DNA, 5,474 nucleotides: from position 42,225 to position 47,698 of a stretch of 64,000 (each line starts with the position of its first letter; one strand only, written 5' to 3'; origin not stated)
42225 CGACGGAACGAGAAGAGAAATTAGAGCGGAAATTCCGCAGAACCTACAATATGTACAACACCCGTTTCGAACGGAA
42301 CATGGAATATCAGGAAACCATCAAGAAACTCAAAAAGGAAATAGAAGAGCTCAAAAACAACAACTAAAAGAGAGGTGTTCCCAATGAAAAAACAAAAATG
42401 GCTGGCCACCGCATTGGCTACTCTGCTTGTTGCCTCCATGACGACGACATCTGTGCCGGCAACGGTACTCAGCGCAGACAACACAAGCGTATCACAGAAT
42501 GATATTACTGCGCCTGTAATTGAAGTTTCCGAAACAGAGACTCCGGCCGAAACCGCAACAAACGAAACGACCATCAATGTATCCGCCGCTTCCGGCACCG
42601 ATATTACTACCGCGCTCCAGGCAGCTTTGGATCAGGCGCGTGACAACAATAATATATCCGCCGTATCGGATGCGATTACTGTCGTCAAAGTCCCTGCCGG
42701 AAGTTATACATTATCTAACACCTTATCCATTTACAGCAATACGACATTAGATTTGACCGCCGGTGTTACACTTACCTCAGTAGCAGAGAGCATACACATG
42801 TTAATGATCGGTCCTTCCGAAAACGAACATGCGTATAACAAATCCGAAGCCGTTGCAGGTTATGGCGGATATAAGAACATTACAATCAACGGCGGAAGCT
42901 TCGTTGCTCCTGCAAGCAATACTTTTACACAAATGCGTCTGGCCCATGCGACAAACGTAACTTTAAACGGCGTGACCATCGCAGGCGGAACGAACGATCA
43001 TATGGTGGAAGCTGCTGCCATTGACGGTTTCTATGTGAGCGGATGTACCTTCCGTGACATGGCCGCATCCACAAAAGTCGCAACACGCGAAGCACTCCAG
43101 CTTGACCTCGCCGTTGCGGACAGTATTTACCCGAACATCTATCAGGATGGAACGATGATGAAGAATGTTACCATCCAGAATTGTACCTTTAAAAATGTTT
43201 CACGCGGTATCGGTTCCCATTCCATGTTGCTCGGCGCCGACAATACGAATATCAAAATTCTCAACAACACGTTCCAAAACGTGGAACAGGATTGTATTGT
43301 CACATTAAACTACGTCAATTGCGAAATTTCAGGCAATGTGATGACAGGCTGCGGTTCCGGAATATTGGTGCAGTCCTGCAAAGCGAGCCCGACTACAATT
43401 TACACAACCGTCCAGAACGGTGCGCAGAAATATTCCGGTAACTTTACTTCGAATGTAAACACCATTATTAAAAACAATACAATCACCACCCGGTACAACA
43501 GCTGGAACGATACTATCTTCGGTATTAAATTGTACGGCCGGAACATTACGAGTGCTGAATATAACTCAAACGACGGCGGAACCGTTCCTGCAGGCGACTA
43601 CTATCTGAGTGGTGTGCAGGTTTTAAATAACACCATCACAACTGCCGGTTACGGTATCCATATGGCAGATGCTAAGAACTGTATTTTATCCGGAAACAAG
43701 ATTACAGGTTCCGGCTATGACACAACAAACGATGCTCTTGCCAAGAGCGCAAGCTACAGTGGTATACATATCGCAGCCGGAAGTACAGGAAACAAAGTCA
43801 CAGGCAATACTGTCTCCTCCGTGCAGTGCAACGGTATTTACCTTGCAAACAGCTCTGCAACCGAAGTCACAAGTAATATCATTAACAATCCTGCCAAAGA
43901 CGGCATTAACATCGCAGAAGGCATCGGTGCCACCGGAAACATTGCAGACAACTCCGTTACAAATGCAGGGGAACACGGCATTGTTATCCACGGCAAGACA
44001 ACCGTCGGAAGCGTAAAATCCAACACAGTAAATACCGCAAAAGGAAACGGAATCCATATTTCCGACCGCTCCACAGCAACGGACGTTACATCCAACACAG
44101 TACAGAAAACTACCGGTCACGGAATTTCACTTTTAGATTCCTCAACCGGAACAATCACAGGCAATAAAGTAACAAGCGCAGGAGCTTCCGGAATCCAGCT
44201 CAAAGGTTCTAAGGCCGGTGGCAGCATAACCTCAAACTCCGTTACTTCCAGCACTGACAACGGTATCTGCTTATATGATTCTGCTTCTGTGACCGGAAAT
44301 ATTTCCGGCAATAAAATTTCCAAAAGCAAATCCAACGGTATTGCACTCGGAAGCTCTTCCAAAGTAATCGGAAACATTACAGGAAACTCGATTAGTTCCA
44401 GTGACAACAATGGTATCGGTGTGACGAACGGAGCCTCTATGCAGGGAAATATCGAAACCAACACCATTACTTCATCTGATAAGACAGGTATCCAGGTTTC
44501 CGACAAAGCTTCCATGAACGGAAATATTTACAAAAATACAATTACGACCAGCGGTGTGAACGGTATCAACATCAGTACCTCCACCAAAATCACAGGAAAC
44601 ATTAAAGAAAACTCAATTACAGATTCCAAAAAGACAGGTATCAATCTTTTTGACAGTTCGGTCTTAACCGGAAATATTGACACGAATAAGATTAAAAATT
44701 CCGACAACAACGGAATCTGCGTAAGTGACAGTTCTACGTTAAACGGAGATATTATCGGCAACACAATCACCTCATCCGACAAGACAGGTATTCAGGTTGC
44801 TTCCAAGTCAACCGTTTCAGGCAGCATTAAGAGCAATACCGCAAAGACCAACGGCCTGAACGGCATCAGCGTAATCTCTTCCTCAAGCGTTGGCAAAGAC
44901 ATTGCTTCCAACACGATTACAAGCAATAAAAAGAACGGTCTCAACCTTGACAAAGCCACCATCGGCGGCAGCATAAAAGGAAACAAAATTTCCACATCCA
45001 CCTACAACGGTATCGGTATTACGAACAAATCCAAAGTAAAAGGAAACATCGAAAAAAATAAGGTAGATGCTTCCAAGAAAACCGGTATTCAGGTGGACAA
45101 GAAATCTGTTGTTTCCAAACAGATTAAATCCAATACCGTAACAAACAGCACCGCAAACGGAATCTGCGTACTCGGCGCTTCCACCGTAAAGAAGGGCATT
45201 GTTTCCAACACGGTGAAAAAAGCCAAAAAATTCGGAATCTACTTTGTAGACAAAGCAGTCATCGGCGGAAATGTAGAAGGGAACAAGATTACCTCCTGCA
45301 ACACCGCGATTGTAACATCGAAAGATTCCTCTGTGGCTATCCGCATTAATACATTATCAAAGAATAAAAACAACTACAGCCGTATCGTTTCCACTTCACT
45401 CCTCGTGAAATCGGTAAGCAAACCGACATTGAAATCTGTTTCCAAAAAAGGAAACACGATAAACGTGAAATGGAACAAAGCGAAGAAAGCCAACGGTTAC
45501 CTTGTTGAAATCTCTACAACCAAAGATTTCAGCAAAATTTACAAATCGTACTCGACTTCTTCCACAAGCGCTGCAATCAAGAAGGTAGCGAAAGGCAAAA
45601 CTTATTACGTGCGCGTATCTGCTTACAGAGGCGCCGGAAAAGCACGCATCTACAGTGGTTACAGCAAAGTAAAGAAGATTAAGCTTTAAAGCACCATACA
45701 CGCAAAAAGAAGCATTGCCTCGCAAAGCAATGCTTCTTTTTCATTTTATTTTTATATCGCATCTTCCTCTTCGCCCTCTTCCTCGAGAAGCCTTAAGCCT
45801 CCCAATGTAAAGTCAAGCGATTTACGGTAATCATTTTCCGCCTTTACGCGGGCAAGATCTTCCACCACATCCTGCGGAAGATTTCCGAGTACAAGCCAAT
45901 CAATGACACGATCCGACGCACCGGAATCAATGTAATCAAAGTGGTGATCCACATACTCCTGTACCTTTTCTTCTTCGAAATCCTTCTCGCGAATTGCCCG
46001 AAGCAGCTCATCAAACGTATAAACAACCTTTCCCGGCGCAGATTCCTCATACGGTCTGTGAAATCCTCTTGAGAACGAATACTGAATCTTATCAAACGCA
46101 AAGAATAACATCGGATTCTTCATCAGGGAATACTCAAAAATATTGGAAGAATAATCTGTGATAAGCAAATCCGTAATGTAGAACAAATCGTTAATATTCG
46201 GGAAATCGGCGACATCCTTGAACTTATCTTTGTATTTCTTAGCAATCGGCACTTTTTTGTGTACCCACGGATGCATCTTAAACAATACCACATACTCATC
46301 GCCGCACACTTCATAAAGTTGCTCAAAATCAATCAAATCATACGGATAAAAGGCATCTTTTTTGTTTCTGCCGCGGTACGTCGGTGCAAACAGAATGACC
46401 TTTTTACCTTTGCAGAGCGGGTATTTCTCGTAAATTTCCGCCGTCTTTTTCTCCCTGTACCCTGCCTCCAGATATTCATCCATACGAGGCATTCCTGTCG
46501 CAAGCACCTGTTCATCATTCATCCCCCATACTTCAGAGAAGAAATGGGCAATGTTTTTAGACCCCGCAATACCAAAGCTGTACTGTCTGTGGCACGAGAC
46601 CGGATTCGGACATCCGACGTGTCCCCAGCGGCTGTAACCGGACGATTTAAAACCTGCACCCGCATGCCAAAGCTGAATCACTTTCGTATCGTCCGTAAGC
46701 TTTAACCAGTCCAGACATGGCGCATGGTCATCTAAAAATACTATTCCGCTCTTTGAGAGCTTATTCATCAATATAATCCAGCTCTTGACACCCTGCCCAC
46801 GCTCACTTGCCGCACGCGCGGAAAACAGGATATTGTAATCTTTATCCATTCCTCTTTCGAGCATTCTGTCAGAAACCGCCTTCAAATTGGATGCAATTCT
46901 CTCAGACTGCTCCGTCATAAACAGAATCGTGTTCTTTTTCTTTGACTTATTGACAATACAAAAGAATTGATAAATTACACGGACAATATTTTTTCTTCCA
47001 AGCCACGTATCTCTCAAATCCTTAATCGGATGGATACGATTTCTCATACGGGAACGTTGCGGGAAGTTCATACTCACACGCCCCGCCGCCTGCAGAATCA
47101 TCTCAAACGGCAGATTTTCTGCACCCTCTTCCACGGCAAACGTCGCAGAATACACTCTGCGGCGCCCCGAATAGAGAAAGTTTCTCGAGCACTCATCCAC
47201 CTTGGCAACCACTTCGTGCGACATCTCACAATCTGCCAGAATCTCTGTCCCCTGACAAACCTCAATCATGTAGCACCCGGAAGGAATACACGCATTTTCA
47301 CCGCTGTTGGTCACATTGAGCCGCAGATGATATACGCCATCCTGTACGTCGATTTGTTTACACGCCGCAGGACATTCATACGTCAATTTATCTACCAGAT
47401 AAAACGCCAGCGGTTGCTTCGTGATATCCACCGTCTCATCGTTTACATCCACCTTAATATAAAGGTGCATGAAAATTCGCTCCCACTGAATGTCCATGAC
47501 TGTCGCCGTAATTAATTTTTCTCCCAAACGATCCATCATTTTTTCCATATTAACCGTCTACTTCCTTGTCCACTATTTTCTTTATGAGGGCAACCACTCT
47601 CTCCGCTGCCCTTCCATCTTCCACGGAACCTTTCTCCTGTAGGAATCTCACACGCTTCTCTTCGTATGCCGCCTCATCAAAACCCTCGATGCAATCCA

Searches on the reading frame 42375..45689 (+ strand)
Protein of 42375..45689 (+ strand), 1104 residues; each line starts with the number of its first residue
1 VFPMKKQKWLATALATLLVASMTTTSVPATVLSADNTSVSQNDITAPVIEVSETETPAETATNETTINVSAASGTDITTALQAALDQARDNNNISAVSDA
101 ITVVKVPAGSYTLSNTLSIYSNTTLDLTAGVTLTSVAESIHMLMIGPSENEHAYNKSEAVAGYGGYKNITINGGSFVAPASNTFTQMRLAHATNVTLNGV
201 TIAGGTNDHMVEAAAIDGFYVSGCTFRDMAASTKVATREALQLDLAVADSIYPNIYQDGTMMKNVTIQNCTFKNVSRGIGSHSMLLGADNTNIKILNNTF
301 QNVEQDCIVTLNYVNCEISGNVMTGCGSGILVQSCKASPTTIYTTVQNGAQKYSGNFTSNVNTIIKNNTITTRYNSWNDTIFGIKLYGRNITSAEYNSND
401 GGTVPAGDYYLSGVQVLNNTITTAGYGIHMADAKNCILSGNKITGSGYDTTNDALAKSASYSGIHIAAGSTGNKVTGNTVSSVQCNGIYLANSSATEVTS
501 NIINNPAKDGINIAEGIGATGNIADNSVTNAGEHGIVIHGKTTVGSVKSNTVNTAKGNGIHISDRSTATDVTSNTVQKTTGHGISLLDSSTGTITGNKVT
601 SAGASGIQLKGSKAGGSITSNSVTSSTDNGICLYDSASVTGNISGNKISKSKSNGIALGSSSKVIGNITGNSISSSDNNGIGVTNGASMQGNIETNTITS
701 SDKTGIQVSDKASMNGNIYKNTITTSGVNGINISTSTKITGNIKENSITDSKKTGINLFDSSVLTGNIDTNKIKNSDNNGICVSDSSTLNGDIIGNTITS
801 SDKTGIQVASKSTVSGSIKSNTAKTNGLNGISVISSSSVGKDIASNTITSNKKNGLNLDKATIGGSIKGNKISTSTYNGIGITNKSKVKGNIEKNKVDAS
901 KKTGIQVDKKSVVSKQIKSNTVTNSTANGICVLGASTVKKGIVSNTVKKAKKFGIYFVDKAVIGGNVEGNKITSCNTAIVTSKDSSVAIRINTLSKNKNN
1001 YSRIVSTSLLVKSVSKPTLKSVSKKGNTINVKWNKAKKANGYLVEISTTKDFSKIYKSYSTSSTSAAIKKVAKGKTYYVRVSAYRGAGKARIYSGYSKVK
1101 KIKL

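Call 13: search_protein_families(library=pfam, proteins=[window:42375-45689:+], max_evalue=0.001)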
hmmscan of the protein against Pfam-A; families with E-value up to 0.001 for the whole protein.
window:42375-45689:+ (1104 aa): 3 families
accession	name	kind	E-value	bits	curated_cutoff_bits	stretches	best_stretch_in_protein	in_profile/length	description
PF13229.12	Beta_helix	-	5.6e-48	163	25.9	6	558-713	1-149/158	Right handed beta helix region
PF05048.19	NosD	-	1.2e-30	107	23.6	4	571-725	29-171/212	Periplasmic copper-binding protein (NosD)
PF00041.27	fn3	-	0.00026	21.6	25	1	1017-1090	3-75/84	Fibronectin type III domain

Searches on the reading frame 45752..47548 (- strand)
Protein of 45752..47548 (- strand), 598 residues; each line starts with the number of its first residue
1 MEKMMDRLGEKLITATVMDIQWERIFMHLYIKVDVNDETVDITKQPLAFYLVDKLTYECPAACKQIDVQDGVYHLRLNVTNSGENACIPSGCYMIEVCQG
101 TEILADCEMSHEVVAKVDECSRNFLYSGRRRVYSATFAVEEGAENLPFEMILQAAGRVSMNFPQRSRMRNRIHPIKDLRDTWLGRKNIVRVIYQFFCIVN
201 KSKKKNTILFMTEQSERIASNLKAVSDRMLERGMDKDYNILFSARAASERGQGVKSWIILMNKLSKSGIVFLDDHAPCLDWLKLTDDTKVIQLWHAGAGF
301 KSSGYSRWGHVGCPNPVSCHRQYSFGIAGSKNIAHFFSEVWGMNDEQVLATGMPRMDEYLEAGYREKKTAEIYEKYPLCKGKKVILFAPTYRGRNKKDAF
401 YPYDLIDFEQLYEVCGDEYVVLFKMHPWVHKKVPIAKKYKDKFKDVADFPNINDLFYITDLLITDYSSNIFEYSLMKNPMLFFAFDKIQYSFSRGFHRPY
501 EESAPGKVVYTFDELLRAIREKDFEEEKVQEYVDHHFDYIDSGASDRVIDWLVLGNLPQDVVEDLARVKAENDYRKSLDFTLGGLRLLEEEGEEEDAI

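Call 13: search_protein_families(library=pfam, proteins=[window:45752-47548:-], max_evalue=0.001)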
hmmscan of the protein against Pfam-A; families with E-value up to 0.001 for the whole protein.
window:45752-47548:- (598 aa): 1 family
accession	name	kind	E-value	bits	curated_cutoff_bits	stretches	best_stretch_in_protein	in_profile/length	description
PF04464.20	Glyphos_transf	-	4.9e-72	243.4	22.1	1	196-552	4-365/367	CDP-Glycerol:Poly(glycerophosphate) glycerophosphotransferase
